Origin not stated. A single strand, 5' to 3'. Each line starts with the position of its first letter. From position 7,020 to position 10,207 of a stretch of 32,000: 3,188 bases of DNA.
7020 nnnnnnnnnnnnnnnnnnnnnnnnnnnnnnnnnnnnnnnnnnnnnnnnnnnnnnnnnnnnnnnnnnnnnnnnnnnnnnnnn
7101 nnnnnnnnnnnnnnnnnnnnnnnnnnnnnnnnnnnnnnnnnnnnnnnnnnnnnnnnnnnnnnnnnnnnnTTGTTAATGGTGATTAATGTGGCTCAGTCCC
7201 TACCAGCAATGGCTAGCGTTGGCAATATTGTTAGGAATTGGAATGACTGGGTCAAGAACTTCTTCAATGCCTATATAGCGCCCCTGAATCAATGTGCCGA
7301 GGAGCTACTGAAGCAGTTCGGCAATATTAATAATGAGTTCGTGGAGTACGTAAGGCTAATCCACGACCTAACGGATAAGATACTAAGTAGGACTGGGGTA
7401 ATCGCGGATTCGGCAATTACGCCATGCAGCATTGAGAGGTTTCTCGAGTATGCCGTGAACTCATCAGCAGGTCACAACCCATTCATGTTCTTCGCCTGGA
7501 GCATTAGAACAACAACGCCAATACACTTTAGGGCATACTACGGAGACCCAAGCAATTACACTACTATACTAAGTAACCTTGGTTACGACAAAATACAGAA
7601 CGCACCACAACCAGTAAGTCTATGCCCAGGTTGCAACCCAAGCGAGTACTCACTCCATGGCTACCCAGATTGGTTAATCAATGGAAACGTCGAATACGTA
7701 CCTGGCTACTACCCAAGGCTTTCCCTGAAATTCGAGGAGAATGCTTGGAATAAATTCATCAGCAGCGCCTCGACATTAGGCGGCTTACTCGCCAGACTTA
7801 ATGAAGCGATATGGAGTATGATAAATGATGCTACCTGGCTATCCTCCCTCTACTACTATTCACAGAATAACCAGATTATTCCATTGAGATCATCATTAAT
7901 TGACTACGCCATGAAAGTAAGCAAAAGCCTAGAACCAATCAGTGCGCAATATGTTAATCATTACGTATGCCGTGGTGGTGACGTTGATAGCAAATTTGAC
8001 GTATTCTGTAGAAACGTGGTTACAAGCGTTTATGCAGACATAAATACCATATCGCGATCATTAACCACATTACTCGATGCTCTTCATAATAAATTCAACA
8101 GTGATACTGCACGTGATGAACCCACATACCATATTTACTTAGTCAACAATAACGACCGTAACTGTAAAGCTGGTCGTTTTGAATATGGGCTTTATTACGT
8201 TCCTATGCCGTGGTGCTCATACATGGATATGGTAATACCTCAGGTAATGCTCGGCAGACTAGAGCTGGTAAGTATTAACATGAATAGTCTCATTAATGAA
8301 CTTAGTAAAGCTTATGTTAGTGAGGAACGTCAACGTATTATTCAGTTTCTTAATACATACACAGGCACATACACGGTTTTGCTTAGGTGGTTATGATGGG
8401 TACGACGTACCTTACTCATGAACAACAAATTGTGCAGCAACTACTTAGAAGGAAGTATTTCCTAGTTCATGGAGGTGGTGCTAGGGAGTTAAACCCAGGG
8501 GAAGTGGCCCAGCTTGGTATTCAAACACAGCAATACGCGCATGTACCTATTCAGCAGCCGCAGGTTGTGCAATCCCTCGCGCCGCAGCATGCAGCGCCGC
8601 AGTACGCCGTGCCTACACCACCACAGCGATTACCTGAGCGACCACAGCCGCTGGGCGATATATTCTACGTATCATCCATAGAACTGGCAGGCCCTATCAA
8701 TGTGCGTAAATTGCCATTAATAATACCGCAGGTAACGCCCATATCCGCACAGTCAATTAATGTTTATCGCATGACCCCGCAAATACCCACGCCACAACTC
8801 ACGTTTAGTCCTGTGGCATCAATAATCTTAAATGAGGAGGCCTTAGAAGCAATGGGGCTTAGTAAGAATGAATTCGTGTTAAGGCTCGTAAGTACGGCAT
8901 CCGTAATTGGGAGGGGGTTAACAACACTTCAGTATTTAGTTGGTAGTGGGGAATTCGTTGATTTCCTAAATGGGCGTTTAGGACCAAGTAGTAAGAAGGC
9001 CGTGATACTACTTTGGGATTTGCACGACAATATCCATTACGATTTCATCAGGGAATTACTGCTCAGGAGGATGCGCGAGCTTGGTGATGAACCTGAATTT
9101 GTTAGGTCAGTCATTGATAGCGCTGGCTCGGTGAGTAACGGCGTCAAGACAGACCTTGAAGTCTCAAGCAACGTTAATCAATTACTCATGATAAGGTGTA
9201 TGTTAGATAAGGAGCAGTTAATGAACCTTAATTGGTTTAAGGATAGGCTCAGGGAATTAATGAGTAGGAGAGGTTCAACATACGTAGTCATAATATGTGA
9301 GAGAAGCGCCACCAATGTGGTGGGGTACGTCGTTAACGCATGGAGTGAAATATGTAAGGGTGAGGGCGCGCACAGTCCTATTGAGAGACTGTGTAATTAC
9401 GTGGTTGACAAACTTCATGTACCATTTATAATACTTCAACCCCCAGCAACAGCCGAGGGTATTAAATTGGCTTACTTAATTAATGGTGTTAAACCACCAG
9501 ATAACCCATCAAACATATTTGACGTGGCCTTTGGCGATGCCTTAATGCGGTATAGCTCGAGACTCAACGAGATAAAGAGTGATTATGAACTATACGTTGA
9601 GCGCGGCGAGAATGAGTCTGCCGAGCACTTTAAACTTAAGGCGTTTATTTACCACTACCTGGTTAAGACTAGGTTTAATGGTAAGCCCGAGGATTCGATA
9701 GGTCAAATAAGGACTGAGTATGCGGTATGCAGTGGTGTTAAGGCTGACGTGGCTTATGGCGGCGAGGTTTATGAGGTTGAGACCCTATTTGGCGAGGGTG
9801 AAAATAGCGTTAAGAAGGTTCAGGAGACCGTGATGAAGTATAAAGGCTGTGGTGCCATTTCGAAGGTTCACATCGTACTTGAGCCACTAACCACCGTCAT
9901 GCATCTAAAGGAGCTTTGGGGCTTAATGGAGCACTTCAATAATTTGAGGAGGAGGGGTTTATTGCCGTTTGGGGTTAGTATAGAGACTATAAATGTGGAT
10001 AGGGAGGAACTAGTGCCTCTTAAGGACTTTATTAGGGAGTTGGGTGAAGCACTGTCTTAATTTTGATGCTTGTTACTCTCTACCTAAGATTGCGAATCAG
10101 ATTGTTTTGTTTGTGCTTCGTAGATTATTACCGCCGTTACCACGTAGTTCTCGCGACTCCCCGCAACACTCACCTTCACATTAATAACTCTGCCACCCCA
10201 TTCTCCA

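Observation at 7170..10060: Two-gene module of unknown function duplicated 9 kb away (paralogues at 16336-19388)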

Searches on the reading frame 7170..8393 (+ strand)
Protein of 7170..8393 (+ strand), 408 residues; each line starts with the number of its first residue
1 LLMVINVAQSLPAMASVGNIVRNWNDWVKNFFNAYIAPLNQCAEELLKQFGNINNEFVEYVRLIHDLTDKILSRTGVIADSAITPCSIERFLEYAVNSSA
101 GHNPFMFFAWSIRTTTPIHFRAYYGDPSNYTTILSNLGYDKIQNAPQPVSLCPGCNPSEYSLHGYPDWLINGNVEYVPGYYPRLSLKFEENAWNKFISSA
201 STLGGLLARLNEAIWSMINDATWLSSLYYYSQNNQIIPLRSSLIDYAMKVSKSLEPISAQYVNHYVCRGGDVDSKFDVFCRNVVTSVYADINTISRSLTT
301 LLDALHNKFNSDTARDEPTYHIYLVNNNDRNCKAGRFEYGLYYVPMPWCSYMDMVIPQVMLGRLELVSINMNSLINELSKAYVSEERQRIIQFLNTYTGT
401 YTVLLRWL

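Call 6: search_protein_families(library=pfam, proteins=[window:7170-8393:+], max_evalue=0.1)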
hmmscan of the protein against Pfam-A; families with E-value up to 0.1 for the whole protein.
window:7170-8393:+ (408 aa): 0 families

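Call 7: search_protein_families(library=padloc, proteins=[window:7170-8393:+], max_evalue=0.1)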
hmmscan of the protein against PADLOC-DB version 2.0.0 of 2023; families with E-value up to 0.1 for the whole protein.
window:7170-8393:+ (408 aa): 0 families

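Call 42: search_protein_representatives(protein=window:7170-8393:+)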
Query: 408 residues. Proteins with E-value up to 0.001 (for the whole library): 8; up to 1e-10: 4; up to 1e-30: 3. The best 8 are listed.
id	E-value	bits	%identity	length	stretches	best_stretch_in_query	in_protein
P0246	3.1e-41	157.8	53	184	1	217-407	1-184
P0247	3.0e-40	154.5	71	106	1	6-108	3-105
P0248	3.3e-39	151.1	37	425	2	21-278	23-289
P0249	9.9e-27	110.0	54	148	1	243-407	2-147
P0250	2.3e-09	52.8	34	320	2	30-173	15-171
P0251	5.9e-09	51.5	33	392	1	86-219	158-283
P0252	6.6e-08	48.0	32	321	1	88-244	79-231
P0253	2.4e-04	36.3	34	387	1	86-218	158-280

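Call 79: search_protein_families(library=ncbifam, proteins=[window:7170-8393:+], max_evalue=0.1)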
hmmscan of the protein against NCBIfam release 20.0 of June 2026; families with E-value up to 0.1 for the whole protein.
window:7170-8393:+ (408 aa): 0 families

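Call 80: search_protein_families(library=phrogs, proteins=[window:7170-8393:+], max_evalue=0.1)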
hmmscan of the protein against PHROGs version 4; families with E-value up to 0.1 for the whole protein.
window:7170-8393:+ (408 aa): 0 families

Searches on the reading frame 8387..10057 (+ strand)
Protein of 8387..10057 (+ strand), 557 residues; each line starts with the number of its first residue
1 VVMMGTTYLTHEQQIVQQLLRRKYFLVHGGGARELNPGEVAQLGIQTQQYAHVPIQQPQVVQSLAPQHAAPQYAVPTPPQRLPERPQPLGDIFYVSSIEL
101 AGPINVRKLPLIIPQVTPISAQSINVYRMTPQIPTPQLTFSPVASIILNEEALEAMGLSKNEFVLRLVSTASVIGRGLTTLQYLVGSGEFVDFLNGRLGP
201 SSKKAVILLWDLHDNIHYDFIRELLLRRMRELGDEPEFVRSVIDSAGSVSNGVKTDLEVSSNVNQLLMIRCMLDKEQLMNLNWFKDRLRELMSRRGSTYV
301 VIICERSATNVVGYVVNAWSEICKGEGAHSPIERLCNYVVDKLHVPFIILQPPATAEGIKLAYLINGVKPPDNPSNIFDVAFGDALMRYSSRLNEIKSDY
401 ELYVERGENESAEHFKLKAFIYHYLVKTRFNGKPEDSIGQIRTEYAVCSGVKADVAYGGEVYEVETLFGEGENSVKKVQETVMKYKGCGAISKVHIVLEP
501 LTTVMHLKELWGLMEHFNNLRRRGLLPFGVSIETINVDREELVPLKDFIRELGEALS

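Call 6: search_protein_families(library=pfam, proteins=[window:8387-10057:+], max_evalue=0.1)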
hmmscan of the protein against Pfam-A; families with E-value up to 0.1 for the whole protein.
window:8387-10057:+ (557 aa): 0 families

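Call 7: search_protein_families(library=padloc, proteins=[window:8387-10057:+], max_evalue=0.1)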
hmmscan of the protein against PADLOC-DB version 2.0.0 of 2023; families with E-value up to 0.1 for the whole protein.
window:8387-10057:+ (557 aa): 0 families

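Call 11: search_solved_structures(query=window:8387-10057:+, max_evalue=10)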
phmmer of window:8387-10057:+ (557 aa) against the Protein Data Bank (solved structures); distinct sequences matched with E-value up to 10: 0.

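Call 13: find_homologous_proteins(query=window:8387-10057:+)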
Query window:8387-10057:+ (557 aa): 5 proteins with E <= 0.001 among 8000 candidates.
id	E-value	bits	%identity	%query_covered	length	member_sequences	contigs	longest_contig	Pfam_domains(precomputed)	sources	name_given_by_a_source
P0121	0.0e+0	1255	100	100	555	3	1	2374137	-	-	-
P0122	7.2e-171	588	53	99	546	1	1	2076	-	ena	-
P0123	3.6e-160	552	50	99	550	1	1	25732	-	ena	-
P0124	6.2e-16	76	29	62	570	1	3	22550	-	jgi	jgi:hypothetical protein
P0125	6.1e-12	63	29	63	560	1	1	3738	-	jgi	jgi:hypothetical protein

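Call 15: find_encoding_contigs(protein=P0123, flank=10000, max_places=3)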
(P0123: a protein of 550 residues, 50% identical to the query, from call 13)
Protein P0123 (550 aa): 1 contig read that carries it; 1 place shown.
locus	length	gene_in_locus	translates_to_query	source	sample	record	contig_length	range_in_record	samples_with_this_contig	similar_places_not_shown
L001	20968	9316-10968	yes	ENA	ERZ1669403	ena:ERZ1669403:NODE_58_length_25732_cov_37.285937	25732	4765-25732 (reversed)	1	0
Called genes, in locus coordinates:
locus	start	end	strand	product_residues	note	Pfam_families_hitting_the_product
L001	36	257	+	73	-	PF04014:MazE_antitoxin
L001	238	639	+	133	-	PF01850:PIN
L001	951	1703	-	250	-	-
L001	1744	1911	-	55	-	-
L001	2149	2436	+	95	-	-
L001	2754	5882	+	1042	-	PF02384:N6_Mtase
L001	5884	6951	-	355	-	PF07728:AAA_5 (faint)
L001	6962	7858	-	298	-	-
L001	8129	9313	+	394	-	-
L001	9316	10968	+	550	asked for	-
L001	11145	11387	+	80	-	-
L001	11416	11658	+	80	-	-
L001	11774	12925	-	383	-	PF02746:MR_MLE_N, PF13378:MR_MLE_C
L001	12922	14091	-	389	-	PF04295:GD_AH_second, PF20629:GD_AH_C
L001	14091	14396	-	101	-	PF08666:SAF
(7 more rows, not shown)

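Call 16: find_encoding_contigs(protein=P0124, flank=10000, max_places=3)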
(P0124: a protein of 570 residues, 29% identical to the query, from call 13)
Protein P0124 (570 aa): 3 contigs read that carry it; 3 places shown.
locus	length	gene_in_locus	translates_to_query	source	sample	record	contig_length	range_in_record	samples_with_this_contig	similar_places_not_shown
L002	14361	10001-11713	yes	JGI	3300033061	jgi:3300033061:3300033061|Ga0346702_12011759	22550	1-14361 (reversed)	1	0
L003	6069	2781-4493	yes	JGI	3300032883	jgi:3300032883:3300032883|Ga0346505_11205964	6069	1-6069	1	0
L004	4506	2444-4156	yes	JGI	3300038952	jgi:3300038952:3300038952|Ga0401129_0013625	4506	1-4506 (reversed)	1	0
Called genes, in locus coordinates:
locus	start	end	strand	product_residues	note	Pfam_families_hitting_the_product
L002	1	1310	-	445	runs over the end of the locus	PF00171:Aldedh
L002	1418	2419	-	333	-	PF08240:ADH_N, PF00107:ADH_zinc_N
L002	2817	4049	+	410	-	PF13458:Peripla_BP_6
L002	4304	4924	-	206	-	PF05063:MT-A70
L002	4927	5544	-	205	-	PF09195:Endonuc-BglII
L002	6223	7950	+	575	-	PF07973:tRNA_SAD, PF00587:tRNA-synt_2b, PF03129:HGTP_anticodon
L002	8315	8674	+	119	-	-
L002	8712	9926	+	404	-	-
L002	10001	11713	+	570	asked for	-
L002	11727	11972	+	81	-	-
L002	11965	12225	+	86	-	PF05016:ParE_toxin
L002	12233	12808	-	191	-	PF01174:SNO, PF00117:GATase, PF07685:GATase_3, PF07722:Peptidase_C26 (faint)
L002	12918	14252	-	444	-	PF06245:DUF1015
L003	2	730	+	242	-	?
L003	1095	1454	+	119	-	-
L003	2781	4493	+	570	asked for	-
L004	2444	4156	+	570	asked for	-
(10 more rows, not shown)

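Call 79: search_protein_families(library=ncbifam, proteins=[window:8387-10057:+], max_evalue=0.1)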
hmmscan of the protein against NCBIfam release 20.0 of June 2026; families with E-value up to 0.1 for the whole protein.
window:8387-10057:+ (557 aa): 0 families

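Call 80: search_protein_families(library=phrogs, proteins=[window:8387-10057:+], max_evalue=0.1)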
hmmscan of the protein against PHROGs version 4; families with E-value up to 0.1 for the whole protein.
window:8387-10057:+ (557 aa): 0 families

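Call 109: search_dna_similar(query=window:8387-10057:+, collection=phages, mode=protein, max_evalue=0.01)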
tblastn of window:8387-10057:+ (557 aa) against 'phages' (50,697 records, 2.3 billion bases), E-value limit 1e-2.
No match.

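Call 110: search_dna_similar(query=window:8387-10057:+, collection=plasmids, mode=protein, max_evalue=0.01)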
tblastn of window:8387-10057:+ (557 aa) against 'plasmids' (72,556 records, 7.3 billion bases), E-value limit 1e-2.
Records with a match: 1; places in all: 1; records where one place covers at least 80% of the query: 0.
Best place of each record, by identity: <60% 1.
By first word of the organism name: Halorussus 1.
By predicted mobility (MOB-suite, as given by PLSDB): non-mobilizable 1.
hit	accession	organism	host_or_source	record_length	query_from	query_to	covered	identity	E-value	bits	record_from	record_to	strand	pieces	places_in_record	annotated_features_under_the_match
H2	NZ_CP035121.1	Halorussus pelagicus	pure culture,salted brown alga Laminaria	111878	406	519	20%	34.2%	5e-8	64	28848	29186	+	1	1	hypothetical protein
